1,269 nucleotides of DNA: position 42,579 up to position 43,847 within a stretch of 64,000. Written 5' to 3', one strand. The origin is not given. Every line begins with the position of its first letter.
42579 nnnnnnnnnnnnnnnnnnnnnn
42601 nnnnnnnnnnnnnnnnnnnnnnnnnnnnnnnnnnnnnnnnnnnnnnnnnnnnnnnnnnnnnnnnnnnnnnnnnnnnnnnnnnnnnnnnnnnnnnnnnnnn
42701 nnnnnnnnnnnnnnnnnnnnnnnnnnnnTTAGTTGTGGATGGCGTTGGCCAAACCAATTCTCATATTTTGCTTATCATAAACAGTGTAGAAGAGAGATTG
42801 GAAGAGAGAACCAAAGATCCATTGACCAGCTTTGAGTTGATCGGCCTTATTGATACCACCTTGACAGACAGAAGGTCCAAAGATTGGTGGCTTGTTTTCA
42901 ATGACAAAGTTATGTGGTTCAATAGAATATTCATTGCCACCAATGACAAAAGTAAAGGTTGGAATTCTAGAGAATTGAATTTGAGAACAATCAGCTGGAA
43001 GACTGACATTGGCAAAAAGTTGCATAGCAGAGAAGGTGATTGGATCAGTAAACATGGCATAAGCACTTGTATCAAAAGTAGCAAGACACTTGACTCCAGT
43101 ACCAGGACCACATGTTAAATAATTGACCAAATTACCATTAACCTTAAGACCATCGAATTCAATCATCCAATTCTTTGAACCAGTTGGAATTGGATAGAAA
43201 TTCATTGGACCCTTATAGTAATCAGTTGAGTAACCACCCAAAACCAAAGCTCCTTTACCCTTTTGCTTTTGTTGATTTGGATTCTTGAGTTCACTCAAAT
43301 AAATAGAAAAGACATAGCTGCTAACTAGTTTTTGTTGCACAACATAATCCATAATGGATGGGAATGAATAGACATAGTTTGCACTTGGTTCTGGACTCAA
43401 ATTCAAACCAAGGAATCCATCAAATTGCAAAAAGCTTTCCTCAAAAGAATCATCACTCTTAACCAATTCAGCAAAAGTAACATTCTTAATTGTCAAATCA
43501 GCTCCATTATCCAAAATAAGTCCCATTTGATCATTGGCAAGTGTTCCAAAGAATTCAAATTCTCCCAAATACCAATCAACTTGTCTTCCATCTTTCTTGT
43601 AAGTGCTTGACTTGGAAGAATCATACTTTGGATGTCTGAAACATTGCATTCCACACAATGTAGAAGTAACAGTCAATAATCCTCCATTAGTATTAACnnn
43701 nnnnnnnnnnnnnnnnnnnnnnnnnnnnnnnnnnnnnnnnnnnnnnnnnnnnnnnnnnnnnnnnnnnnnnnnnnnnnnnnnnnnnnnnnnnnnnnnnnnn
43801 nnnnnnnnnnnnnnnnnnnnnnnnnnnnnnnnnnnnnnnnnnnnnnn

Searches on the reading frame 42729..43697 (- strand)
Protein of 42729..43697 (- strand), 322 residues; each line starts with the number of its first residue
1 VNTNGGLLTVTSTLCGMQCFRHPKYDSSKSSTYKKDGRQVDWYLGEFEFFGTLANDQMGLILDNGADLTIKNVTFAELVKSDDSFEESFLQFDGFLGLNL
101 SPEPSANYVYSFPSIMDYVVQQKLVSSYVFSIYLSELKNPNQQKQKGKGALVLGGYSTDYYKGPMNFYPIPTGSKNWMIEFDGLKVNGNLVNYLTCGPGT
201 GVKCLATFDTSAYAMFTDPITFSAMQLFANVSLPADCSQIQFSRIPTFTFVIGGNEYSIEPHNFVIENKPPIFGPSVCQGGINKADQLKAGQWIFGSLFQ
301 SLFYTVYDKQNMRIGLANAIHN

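Call 71: search_protein_families(library=pfam, proteins=[window:42729-43697:-], max_evalue=0.01)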
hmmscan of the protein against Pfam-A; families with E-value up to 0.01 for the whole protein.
window:42729-43697:- (322 aa): 1 family
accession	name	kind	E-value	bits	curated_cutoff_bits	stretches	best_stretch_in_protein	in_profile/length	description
PF00026.29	Asp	-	2e-37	129.7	19.9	1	10-318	28-314/315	Eukaryotic aspartyl protease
